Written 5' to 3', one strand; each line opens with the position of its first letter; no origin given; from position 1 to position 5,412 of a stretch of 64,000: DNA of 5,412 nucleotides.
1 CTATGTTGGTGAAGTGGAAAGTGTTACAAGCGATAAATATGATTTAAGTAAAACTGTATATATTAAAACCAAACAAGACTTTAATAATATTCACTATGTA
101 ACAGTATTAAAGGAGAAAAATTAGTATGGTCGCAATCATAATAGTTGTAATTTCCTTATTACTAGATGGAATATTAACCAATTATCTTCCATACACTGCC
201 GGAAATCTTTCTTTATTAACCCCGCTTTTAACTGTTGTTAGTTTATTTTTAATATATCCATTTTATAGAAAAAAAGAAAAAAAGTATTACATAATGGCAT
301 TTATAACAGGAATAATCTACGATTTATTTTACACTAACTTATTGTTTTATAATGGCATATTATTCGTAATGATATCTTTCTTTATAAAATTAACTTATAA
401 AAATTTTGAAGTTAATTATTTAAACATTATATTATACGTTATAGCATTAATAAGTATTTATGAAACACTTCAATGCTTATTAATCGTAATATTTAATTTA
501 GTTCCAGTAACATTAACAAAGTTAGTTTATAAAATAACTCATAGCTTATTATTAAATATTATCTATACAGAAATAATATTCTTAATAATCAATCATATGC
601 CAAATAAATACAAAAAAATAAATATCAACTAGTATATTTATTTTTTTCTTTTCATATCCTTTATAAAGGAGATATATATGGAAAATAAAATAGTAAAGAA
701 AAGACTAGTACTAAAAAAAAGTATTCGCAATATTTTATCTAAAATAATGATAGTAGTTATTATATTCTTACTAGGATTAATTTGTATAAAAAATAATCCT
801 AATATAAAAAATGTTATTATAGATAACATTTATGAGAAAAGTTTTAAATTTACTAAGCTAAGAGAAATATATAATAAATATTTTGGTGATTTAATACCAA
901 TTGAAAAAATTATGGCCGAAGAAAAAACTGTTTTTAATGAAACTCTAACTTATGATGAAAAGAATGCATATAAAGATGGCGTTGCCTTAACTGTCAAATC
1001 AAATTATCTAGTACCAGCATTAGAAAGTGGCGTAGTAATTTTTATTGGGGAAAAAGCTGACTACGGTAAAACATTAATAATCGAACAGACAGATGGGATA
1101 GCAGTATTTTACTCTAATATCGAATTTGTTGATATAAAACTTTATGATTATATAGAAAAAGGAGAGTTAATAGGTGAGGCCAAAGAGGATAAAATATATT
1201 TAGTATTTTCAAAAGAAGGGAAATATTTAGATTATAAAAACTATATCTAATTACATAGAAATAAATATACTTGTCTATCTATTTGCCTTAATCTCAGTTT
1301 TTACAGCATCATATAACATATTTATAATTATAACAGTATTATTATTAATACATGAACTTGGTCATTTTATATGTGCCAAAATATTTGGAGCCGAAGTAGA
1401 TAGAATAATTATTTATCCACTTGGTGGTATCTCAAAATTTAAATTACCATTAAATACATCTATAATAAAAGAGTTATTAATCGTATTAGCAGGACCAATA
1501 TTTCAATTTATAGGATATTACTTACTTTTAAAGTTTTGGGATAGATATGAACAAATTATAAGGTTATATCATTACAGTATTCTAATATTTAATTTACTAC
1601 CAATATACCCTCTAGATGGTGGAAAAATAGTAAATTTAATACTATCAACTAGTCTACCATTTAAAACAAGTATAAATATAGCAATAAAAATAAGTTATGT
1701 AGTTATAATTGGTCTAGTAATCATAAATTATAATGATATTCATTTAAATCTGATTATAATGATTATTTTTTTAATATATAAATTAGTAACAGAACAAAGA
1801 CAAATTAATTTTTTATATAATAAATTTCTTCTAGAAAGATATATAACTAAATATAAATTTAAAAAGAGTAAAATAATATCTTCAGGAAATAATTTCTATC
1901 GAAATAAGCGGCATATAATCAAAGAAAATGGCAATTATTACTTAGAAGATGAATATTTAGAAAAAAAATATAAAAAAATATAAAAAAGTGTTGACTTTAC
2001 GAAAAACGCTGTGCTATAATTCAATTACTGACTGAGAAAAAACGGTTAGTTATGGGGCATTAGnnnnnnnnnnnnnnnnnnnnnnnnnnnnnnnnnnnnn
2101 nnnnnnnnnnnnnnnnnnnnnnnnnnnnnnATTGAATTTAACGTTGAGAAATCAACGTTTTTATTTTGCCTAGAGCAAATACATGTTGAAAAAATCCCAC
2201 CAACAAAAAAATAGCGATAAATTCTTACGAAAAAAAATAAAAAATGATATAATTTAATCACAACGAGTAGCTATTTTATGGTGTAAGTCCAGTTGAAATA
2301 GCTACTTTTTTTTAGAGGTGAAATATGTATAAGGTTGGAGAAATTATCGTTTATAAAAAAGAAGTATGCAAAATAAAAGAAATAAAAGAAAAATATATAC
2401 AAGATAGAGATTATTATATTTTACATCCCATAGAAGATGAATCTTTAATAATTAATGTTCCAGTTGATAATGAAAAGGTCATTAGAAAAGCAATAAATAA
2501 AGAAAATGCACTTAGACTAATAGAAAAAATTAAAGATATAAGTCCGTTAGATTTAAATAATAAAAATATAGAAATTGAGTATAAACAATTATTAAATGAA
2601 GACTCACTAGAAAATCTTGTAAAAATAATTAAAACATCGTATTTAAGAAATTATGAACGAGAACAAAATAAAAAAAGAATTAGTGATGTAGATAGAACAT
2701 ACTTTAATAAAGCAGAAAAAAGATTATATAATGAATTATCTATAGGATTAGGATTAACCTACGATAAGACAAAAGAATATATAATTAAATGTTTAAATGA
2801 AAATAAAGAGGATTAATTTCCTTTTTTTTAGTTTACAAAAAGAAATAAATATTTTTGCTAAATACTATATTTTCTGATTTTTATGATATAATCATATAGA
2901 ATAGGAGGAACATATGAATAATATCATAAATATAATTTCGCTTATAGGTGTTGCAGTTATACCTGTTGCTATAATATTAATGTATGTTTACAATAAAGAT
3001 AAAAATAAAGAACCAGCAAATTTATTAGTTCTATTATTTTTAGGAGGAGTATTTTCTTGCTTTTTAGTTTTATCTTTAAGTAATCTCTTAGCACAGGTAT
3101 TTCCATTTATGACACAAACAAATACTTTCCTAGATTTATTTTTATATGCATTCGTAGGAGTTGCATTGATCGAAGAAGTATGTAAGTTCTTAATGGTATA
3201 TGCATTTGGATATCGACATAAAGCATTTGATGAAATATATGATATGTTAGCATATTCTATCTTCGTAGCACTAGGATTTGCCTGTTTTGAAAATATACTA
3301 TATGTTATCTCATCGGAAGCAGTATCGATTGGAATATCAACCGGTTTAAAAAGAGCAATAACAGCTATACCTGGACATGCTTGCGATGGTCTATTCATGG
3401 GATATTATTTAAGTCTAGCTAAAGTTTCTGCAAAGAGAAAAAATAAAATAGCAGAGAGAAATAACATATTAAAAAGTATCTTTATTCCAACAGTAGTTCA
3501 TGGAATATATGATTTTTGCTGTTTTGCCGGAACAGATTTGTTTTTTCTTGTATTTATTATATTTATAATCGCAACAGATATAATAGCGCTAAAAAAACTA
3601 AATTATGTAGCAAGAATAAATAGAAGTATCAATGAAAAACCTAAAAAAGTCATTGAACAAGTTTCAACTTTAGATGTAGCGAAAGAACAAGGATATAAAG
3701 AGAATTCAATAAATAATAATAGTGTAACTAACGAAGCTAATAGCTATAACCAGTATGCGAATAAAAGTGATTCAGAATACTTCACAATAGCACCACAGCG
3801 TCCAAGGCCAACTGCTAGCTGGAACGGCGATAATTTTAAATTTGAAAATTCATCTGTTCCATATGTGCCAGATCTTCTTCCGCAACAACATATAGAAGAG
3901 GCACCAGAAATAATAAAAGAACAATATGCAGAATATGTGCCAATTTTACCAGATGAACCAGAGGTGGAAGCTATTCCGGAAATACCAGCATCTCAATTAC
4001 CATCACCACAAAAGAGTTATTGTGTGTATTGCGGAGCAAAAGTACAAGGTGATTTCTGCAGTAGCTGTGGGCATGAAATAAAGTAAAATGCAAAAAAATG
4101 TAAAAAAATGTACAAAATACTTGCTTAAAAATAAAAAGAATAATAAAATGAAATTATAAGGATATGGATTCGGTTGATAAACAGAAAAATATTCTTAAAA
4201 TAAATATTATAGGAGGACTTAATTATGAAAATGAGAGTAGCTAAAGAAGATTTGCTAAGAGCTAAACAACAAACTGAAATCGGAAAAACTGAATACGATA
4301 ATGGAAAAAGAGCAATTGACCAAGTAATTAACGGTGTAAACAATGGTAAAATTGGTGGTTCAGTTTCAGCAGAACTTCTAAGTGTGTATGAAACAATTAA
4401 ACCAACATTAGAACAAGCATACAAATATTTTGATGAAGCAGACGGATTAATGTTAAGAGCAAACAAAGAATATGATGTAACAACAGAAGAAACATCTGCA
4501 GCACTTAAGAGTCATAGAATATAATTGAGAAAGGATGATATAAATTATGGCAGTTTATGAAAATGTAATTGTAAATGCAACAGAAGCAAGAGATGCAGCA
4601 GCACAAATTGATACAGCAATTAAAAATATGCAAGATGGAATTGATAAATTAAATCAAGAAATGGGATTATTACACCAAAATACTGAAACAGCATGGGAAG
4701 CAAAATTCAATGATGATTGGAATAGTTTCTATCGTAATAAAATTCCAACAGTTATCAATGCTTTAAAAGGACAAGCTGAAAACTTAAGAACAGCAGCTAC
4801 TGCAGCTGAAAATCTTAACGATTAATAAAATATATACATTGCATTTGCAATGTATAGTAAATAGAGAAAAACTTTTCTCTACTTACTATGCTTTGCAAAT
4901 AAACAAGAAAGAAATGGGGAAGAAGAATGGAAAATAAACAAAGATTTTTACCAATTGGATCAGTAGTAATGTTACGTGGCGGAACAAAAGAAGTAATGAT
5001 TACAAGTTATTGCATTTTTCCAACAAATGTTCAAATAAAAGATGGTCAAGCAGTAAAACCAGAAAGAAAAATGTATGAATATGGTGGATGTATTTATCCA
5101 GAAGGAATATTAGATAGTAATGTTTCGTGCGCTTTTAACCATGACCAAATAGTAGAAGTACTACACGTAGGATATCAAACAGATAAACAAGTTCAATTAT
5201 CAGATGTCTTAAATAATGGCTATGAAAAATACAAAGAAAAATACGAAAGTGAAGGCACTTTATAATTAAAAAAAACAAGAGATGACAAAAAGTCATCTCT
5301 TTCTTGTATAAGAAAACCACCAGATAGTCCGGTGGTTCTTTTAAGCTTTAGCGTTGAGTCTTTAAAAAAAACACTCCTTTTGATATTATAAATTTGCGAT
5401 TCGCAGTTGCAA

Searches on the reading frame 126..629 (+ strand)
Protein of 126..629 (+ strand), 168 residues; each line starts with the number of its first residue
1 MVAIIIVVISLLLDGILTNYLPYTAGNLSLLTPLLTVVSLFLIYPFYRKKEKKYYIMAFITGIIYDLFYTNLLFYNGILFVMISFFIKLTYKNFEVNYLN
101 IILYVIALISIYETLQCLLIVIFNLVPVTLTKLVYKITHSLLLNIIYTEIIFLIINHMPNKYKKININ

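Call 77: search_protein_families(library=pfam, proteins=[window:126-629:+], max_evalue=0.001)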
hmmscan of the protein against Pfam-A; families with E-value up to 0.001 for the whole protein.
window:126-629:+ (168 aa): 1 family
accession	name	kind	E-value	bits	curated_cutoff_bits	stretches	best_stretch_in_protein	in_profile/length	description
PF04093.17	MreD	-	2.2e-06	28.3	24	1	6-155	8-151/158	rod shape-determining protein MreD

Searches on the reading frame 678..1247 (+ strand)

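Call 77: search_protein_families(library=pfam, proteins=[window:678-1247:+], max_evalue=0.001)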
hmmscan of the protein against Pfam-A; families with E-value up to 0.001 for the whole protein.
window:678-1247:+ (190 aa): 1 family
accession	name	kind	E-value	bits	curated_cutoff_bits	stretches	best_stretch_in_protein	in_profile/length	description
PF01551.29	Peptidase_M23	-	5e-11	43.1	28.7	1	99-171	3-75/96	Peptidase family M23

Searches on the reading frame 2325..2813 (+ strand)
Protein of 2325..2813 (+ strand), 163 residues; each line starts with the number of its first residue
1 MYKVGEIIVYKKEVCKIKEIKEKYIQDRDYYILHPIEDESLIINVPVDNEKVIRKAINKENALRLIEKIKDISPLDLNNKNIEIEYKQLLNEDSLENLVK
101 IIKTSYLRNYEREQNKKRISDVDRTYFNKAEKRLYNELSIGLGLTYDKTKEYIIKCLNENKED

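Call 77: search_protein_families(library=pfam, proteins=[window:2325-2813:+], max_evalue=0.001)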
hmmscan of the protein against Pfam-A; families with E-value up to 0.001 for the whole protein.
window:2325-2813:+ (163 aa): 1 family
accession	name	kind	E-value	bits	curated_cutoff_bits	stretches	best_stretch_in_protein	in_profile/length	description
PF02559.22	CarD_TRCF_RID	-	9.9e-07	29.2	23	1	2-56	1-56/57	CarD-like/TRCF RID domain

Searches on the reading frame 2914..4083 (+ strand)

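Call 77: search_protein_families(library=pfam, proteins=[window:2914-4083:+], max_evalue=0.001)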
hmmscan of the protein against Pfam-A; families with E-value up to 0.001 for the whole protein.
window:2914-4083:+ (390 aa): 1 family
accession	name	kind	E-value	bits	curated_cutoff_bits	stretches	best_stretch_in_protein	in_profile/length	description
PF13367.11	PrsW-protease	-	7.5e-35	120.7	23.5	1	33-218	1-193/196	PrsW family intramembrane metalloprotease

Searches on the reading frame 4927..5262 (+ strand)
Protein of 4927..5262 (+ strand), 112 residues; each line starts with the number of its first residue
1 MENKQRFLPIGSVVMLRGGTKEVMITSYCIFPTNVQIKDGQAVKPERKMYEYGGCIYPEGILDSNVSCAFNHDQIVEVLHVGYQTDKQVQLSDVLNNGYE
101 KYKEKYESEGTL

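Call 77: search_protein_families(library=pfam, proteins=[window:4927-5262:+], max_evalue=0.001)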
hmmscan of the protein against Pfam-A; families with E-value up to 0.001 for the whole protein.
window:4927-5262:+ (112 aa): 1 family
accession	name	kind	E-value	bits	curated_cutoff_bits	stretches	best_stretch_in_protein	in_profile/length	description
PF13780.11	DUF4176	-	5.5e-22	78.1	25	1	7-90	1-73/74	Domain of unknown function (DUF4176)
